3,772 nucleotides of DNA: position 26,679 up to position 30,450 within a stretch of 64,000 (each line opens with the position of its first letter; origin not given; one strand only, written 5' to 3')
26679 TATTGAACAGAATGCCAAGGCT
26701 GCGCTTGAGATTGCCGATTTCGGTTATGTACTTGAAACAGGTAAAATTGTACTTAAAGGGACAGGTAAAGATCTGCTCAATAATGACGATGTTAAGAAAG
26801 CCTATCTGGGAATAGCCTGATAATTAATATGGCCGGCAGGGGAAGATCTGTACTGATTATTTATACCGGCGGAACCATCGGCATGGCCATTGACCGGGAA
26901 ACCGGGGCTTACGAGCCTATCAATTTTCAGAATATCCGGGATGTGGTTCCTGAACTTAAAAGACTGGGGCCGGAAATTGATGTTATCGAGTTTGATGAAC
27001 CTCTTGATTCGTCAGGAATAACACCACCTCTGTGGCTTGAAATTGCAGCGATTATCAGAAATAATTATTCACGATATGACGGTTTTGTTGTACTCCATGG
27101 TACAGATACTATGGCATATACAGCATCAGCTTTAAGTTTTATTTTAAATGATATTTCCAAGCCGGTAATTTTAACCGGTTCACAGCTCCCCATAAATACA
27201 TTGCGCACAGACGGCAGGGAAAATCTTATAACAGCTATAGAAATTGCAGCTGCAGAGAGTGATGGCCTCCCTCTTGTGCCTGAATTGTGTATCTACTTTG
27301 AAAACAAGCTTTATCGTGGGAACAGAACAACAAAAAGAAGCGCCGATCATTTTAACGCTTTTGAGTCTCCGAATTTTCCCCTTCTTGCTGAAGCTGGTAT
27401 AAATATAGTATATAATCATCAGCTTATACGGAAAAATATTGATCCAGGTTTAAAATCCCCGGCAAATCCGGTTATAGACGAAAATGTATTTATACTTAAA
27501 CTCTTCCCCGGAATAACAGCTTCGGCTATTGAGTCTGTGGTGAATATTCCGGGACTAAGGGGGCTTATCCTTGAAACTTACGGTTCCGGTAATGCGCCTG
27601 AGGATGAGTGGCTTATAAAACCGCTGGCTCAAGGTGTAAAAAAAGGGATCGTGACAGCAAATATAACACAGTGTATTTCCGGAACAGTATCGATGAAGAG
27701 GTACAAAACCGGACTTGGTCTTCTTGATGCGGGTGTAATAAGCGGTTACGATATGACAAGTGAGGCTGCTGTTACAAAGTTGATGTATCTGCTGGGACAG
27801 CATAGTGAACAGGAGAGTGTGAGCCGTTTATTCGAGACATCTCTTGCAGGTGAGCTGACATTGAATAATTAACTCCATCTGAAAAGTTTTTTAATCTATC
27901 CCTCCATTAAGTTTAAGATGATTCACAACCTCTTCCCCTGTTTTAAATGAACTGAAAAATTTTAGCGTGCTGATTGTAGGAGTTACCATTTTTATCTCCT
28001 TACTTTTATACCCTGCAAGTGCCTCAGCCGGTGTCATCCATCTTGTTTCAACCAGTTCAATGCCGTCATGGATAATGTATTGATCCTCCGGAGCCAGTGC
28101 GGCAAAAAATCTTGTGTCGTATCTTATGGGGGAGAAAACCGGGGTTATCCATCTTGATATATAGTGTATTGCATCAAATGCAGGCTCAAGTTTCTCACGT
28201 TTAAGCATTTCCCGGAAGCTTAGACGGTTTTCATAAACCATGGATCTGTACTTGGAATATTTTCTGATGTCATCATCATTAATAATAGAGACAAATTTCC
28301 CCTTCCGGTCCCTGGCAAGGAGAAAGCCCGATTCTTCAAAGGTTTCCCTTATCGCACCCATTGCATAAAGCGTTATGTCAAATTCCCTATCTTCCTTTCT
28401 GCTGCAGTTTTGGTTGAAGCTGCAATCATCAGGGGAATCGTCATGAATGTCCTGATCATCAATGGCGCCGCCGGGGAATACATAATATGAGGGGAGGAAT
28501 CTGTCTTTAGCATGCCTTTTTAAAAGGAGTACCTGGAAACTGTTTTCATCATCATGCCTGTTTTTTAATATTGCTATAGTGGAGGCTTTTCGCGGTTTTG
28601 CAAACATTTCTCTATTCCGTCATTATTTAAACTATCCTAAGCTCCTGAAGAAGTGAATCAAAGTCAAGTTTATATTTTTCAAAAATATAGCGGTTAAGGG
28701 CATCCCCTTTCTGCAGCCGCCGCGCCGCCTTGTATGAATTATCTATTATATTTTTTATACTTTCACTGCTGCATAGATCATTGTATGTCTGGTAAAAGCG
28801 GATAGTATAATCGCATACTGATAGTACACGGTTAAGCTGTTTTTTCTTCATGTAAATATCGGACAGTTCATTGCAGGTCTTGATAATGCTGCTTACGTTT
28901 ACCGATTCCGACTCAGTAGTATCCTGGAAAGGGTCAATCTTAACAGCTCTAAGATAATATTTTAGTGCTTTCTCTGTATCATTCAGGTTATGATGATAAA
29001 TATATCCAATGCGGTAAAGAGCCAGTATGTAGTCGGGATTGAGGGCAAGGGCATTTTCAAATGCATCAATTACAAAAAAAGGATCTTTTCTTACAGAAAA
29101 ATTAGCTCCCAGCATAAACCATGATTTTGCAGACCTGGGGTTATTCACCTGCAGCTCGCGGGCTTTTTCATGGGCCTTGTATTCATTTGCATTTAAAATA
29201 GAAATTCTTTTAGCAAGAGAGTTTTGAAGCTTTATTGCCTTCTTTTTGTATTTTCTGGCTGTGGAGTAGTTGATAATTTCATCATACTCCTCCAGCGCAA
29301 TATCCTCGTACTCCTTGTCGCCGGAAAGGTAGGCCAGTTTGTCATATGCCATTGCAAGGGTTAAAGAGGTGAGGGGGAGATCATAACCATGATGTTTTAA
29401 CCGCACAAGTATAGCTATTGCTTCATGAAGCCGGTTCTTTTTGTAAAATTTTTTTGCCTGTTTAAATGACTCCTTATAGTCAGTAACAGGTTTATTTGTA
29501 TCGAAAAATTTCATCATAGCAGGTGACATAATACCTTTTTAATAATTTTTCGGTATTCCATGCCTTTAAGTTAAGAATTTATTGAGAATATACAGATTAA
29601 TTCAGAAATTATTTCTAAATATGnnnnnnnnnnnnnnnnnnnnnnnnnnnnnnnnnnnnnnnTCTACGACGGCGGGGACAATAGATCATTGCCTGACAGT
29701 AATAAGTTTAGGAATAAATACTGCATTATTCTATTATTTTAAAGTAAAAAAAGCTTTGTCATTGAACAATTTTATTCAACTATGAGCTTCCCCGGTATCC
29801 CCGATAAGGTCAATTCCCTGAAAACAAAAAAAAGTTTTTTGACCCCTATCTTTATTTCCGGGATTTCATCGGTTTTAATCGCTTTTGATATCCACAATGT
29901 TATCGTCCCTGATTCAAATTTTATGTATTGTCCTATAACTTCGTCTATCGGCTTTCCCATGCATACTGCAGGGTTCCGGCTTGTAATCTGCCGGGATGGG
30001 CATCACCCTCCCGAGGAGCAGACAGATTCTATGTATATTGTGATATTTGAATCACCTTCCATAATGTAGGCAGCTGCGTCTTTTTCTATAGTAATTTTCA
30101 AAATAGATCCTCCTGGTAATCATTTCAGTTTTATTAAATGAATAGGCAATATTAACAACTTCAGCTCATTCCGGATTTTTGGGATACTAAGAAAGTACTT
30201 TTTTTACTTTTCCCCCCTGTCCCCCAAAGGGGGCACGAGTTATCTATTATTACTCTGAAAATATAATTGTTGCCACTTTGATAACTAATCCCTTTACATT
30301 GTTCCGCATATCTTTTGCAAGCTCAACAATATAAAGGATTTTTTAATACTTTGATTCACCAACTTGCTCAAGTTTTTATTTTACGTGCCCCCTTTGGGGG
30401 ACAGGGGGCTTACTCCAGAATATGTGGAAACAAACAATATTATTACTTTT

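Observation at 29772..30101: HesB/IscA-like gene with in-frame UGA, perfect Shine-Dalgarno site and downstream hairpin: candidate selenoprotein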

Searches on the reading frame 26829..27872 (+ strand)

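Call 67: search_protein_families(library=pfam, proteins=[window:26829-27872:+], max_evalue=0.001)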
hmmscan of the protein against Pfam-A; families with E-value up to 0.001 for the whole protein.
window:26829-27872:+ (347 aa): 2 families
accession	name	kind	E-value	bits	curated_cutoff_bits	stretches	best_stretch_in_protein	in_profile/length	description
PF00710.25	Asparaginase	-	5.7e-59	199.3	22.5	1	8-199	2-191/193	Asparaginase, N-terminal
PF17763.6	Asparaginase_C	-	2e-33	115.2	34.6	1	219-335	1-114/114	Glutaminase/Asparaginase C-terminal domain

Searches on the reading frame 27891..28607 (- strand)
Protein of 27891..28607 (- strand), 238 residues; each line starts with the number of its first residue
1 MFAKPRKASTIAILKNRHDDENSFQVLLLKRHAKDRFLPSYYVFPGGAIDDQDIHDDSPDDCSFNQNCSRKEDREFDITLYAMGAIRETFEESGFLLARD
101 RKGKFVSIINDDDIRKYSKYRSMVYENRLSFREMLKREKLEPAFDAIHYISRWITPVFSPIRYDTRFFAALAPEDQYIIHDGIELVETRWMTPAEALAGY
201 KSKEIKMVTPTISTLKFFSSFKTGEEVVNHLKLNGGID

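Call 67: search_protein_families(library=pfam, proteins=[window:27891-28607:-], max_evalue=0.001)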
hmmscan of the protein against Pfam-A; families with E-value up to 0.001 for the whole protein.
window:27891-28607:- (238 aa): 1 family
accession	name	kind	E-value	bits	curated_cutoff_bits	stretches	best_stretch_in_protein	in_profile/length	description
PF00293.34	NUDIX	-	1e-06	29.2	21.1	0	9-53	5-42/134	NUDIX domain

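Call 94: search_protein_families(library=ncbifam, proteins=[window:27891-28607:-], max_evalue=0.001)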
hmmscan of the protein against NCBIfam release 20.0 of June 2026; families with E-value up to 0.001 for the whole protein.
window:27891-28607:- (238 aa): 0 families

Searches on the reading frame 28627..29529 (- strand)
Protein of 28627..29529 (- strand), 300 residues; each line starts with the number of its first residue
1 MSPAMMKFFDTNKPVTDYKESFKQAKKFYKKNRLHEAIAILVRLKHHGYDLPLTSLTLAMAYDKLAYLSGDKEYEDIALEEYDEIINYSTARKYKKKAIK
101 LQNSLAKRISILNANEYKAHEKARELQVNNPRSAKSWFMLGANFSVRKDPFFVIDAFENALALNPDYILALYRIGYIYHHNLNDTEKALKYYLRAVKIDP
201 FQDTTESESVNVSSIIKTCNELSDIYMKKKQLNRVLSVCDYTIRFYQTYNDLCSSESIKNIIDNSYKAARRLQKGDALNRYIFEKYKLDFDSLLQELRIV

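Call 67: search_protein_families(library=pfam, proteins=[window:28627-29529:-], max_evalue=0.001)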
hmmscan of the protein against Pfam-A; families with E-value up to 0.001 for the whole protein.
window:28627-29529:- (300 aa): 9 families
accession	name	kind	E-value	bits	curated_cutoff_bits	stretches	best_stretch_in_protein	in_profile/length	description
PF07719.23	TPR_2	-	2.7e-08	33.7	27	0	171-200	4-32/34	Tetratricopeptide repeat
PF13431.12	TPR_17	-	8.5e-07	29.2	24.4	1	156-189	1-33/34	Tetratricopeptide repeat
PF13181.12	TPR_8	-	1.6e-06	28.3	25.7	1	170-200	3-32/34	Tetratricopeptide repeat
PF13432.12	TPR_16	-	2.2e-06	28.5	32.7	1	155-202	18-64/65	Tetratricopeptide repeat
PF00515.34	TPR_1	-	2.4e-06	27.5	27.8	1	170-200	3-32/34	Tetratricopeptide repeat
PF13414.12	TPR_11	-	3.2e-06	27.2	26.8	0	154-179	14-39/42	TPR repeat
PF13174.12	TPR_6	-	0.00014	22.7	26.3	0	170-200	2-31/33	Tetratricopeptide repeat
PF13176.12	TPR_7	-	0.0003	21.1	27.9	0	170-199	1-31/36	Tetratricopeptide repeat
PF23914.1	TPR_CcmH_CycH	-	0.00087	19.6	42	0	129-167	45-83/158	Cytochrome c-type biogenesis protein H TPR domain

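Call 94: search_protein_families(library=ncbifam, proteins=[window:28627-29529:-], max_evalue=0.001)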
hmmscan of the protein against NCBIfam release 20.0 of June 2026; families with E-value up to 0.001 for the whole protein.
window:28627-29529:- (300 aa): 2 families
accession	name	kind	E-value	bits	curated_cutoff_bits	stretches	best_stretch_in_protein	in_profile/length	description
TIGR02917.1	PEP_TPR_lipo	equivalog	9.1e-09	33.8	312.2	1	86-200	554-666/899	XrtA/PEP-CTERM system TPR-repeat protein PrsT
NF040959.1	MamA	equivalog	4.7e-05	22.9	200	1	90-199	96-203/204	magnetosome protein MamA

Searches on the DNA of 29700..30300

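Call 19: search_rna_families(source=window, start=29700, end=30300, threshold=evalue, max_evalue=10)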
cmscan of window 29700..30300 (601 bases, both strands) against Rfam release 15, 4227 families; matches with E-value up to 10: 4.
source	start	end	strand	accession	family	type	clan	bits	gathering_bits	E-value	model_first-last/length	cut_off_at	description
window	30105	30210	+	RF02394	sau-63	Gene; sRNA;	-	15.6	100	3.2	1-98/98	no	Staphylococcus sRNA sau-63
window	29706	29857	-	RF00101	SraC_RyeA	Gene; sRNA;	CL00105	15.5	37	4.8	1-145/145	no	SraC/RyeA RNA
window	30173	30267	-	RF01248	snR8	Gene; snRNA; snoRNA; HACA-box;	CL00039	13.3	45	8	1-184/184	no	Small nucleolar RNA snR8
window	29700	29816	-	RF01477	rli43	Gene; sRNA;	-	11.5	100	3.2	1-127/255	3'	Listeria sRNA rli43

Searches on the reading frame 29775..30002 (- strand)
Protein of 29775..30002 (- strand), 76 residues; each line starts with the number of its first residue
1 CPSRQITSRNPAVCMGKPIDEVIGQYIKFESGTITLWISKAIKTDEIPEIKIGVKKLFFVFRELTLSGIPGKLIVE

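Call 30: search_protein_representatives(protein=window:29775-30002:-)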
Query: 76 residues. Proteins with E-value up to 0.001 (for the whole library): 6; up to 1e-10: 1; up to 1e-30: 0. The best 6 are listed.
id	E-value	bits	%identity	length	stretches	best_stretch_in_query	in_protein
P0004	7.1e-13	64.4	57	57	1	19-75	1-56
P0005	1.2e-05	41.4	43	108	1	2-70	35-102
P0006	8.5e-05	38.8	42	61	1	15-75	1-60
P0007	6.7e-04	35.9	41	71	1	8-69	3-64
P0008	7.2e-04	35.8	37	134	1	9-68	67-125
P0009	8.7e-04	35.5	54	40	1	36-75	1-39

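Call 32: find_encoding_contigs(protein=P0005, flank=5000, max_places=4)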
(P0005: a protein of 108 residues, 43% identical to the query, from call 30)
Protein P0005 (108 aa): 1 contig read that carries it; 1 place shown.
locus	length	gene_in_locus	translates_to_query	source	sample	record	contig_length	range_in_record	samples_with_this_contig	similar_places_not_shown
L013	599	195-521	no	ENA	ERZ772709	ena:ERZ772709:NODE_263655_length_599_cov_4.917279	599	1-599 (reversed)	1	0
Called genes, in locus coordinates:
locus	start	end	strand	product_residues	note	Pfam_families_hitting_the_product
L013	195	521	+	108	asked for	PF28096:CC_Se_fam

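Call 34: find_encoding_contigs(protein=P0008, flank=5000, max_places=4)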
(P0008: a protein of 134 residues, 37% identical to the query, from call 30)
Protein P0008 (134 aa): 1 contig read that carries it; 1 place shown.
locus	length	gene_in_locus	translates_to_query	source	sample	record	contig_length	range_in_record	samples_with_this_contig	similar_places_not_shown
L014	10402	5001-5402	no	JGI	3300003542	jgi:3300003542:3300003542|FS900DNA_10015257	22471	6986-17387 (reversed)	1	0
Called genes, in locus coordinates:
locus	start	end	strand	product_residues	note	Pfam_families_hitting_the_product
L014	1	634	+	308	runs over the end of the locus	PF01135:PCMT, PF01209:Ubie_methyltran, PF05175:MTS, PF13489:Methyltransf_23, PF13847:Methyltransf_31, PF08241:Methyltransf_11, PF08242:Methyltransf_12, PF13649:Methyltransf_25, +4 more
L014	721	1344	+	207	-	PF01557:FAA_hydrolase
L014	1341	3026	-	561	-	PF02310:B12-binding, PF04055:Radical_SAM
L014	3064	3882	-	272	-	PF01972:SDH_protease, PF01343:Peptidase_S49 (faint), PF00574:CLP_protease (faint), PF25145:NfeD1b_N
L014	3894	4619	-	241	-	PF01694:Rhomboid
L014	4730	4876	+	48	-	-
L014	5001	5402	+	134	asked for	PF28096:CC_Se_fam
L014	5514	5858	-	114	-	PF05635:23S_rRNA_IVP, PF22296:bAvd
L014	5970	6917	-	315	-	PF13280:WYL, PF25583:WCX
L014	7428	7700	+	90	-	-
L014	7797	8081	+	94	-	-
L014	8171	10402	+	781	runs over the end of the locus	PF13401:AAA_22 (faint), PF25199:nSTAND_NTPase5 (faint), PF00270:DEAD, PF04851:ResIII, PF00271:Helicase_C (faint), PF22590:Cas3-like_C_2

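Call 35: find_encoding_contigs(protein=P0004, flank=5000, max_places=4)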
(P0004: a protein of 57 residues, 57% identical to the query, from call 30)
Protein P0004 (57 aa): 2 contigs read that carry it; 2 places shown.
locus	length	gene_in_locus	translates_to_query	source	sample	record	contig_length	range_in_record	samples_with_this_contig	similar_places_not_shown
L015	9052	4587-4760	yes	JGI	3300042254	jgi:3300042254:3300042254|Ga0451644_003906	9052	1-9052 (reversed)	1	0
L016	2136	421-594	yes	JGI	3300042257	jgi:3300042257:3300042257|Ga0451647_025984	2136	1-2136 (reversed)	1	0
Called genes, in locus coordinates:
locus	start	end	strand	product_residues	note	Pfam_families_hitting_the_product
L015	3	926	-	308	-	?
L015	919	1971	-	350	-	PF00528:BPD_transp_1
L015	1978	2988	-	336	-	PF00528:BPD_transp_1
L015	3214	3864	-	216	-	PF21695:GlnR_1st (weak), PF00486:Trans_reg_C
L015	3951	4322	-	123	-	PF03226:Yippee-Mis18 (weak)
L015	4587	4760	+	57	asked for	-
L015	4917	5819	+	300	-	PF00515:TPR_1 (faint), PF07719:TPR_2 (faint), PF13431:TPR_17 (faint), PF14559:TPR_19 (faint), PF13174:TPR_6 (faint), PF13432:TPR_16 (faint), PF13181:TPR_8 (weak)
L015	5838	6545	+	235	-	PF00293:NUDIX (faint)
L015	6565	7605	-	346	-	PF00710:Asparaginase, PF17763:Asparaginase_C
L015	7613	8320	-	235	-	PF00005:ABC_tran, PF13304:AAA_21 (faint)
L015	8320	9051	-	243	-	PF00005:ABC_tran, PF12399:BCA_ABC_TP_C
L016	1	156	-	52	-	?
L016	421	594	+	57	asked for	-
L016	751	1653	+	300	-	PF00515:TPR_1 (faint), PF07719:TPR_2 (faint), PF13431:TPR_17 (faint), PF14559:TPR_19 (faint), PF13174:TPR_6 (faint), PF13432:TPR_16 (faint), PF13181:TPR_8 (weak)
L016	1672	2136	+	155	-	?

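Call 38: find_encoding_contigs(protein=P0006, flank=5000, max_places=3)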
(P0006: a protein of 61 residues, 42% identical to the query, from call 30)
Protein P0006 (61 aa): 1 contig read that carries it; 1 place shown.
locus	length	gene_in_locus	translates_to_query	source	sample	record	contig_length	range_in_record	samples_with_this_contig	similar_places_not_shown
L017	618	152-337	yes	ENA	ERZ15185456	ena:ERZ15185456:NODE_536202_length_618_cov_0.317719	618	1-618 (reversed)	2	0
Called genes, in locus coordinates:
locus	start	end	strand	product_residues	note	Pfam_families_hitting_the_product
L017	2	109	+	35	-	?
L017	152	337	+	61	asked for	-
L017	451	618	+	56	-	?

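Call 39: find_encoding_contigs(protein=P0007, flank=5000, max_places=3)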
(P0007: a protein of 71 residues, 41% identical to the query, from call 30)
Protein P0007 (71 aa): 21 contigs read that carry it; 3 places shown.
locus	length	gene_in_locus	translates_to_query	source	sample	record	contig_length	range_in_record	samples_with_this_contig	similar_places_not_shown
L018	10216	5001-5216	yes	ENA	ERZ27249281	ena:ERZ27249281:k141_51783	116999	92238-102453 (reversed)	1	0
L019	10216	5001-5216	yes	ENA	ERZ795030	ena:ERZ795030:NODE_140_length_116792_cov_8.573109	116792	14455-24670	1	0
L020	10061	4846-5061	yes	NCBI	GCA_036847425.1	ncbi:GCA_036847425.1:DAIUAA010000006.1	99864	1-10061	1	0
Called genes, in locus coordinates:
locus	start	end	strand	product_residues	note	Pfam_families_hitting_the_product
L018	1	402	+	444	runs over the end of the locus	PF03631:Virul_fac_BrkB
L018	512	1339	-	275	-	-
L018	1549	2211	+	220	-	PF12710:HAD, PF08282:Hydrolase_3 (faint)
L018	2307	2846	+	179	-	PF03843:Slp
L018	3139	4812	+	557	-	PF00149:Metallophos (faint)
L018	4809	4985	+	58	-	-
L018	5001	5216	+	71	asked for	PF28096:CC_Se_fam (weak)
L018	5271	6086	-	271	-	PF01209:Ubie_methyltran, PF05148:Methyltransf_8 (faint), PF05175:MTS (weak), PF13489:Methyltransf_23 (weak), PF13649:Methyltransf_25, PF13847:Methyltransf_31, PF08241:Methyltransf_11, PF08242:Methyltransf_12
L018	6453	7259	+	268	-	PF05175:MTS, PF13489:Methyltransf_23, PF01209:Ubie_methyltran, PF02390:Methyltransf_4, PF08241:Methyltransf_11, PF08242:Methyltransf_12, PF13649:Methyltransf_25, PF13847:Methyltransf_31, +1 more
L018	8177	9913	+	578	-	PF08497:Radical_SAM_N, PF04055:Radical_SAM (weak)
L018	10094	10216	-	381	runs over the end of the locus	PF01757:Acyl_transf_3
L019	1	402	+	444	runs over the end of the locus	PF03631:Virul_fac_BrkB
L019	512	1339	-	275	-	-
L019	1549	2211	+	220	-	PF12710:HAD, PF08282:Hydrolase_3 (faint)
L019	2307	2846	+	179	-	PF03843:Slp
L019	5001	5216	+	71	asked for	PF28096:CC_Se_fam (weak)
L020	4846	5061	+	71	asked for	PF28096:CC_Se_fam (weak)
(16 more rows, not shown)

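Call 45: find_related_loci(query=A4, collection=genome_contigs, flank=10000)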
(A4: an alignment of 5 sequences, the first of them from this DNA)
Query A4 (76 aa) in genome_contigs; peptide patterns used: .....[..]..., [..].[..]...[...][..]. (x = any residue, [..] = any of these).
128 stretches matched a pattern; 4 encode a relative of the query (tblastn E <= 1e-3); 4 distinct loci.
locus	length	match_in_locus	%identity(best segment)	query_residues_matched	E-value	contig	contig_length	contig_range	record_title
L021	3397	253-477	59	1-76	2e-28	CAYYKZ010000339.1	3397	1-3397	MAG TPA_asm: uncultured Leptospirales bacterium isolate binchicken_co42_427 genome assembly, contig: NODE_60201_length_3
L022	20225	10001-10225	47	1-76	6e-19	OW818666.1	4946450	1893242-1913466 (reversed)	metagenome genome assembly, chromosome: 1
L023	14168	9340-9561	47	1-75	2e-18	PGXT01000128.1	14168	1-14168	MAG: Spirochaetae bacterium HGW-Spirochaetae-5 bjp_ig2069_scaffold_3520, whole genome shotgun sequence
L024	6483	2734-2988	43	1-76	5e-18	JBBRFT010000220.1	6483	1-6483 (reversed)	MAG: Spirochaetota bacterium isolate Co_metawrap_2586 Cmw_2586_k141_3544980_length_6483_cov_11.0000, whole genome shotgu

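Call 67: search_protein_families(library=pfam, proteins=[P0005], max_evalue=0.001)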
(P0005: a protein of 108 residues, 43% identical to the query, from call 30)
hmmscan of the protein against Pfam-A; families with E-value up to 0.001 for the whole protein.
P0005 (108 aa): 0 families

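Call 95: predict_structure(alignment_id=A8)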
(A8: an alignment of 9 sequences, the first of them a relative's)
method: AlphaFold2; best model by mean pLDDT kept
length: 108 residues; sequences in the alignment: 9
mean_pLDDT: 82.1   pTM: 0.71
mean pLDDT of the five models: 82.1, 77.9, 77.7, 75.7, 67.5
residues with pLDDT >= 90: 57; 70-90: 30; 50-70: 9; < 50: 12
segments of 3 or more residues with pLDDT < 50: 29-33, 35-38, 106-108
pLDDT, mean of each block of 10 residues (from residue 1): 92 94 71 49 85 92 94 88 89 85 60
secondary structure, 60 per line:
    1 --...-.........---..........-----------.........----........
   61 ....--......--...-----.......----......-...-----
elements in order: E3-5 H7-15 E19-28 E40-48 H53-58 E59-64 E67-72 E75-77 E83-89 E94-99 E101-103

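Call 97: fold_search(model_id=the predicted structure, library=pdb)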
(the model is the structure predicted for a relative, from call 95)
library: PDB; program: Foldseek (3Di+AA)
matches with E <= 10: 104; with E <= 0.001: 0
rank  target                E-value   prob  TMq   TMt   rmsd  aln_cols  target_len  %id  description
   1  1r94_A                1.9e-03  1.00  0.51  0.55   4.9       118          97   12  Crystal Structure of IscA (MERCURY DERIVATIVE) (released 2003-12-23)
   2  1x0g_C                2.0e-03  1.00  0.54  0.52   4.0       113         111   11  Crystal Structure of IscA with the [2Fe-2S] cluster (released 2006-06-06)
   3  1x0g_A                1.0e-02  1.00  0.47  0.49   5.8       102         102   14  Crystal Structure of IscA with the [2Fe-2S] cluster (released 2006-06-06)
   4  2d2a_A                1.2e-02  1.00  0.53  0.51   4.5       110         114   10  Crystal Structure of Escherichia coli SufA Involved in Biosynthesis of Iron-sulfur Clusters (released 2005-12-13)
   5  2d2a_B                1.9e-02  1.00  0.50  0.52   4.6       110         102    9  Crystal Structure of Escherichia coli SufA Involved in Biosynthesis of Iron-sulfur Clusters (released 2005-12-13)
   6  2p2e                  3.7e-01  0.44  0.43  0.40   7.9       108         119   10  Crystal structure of a putative Fe-S biosynthesis protein from Lactobacillus salivarius with novel protein fold (released 2007-03-20)
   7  1s5j                  6.1e-01  0.07  0.14  0.04  10.3        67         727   16  Insight in DNA Replication: The crystal structure of DNA Polymerase B1 from the archaeon Sulfolobus solfataricus (released 2004-11-09)
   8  8wyr_J                1.2e+00  0.03  0.17  0.15  20.7       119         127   10  Cryo-EM structure of human CD5L bound to IgM-Fc/J (released 2024-10-09)
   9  7tdz_G                1.4e+00  0.06  0.19  0.10  11.2        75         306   11  Cryo-EM model of protomer of the cytoplasmic ring of the nuclear pore complex from Xenopus laevis (released 2022-06-22)
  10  6am0_E                1.6e+00  0.06  0.27  0.13  13.6       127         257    9  Crystal structure of K. lactis Edc1-Dcp1-Dcp2-Edc3 decapping complex with synthetic cap substrate analog (released 2018-03-21)
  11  8gd7_A                2.0e+00  0.03  0.16  0.04   9.6        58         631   16  Loop Deleted DNA Polymerase Theta Polymerase Domain in Complex with Double Strand DNA Overhang and Inhibitor (released 2024-06-19)
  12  6am0_A                2.5e+00  0.05  0.27  0.14  13.0       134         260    9  Crystal structure of K. lactis Edc1-Dcp1-Dcp2-Edc3 decapping complex with synthetic cap substrate analog (released 2018-03-21)
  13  4arc_A                3.4e+00  0.02  0.18  0.04  12.9        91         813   12  Ternary complex of E. coli leucyl-tRNA synthetase, tRNA(leu) and leucine in the editing conformation (released 2012-06-13)
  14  5tl6_D                3.4e+00  0.02  0.17  0.08  16.2       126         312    6  Crystal structure of SARS-CoV papain-like protease in complex with the C-terminal domain of human ISG15 (released 2017-05-03)
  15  9f7d_A                3.7e+00  0.04  0.17  0.10   9.7        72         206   12  Rhodococcus diDNase bound to deoxy-pGG (released 2024-12-04)
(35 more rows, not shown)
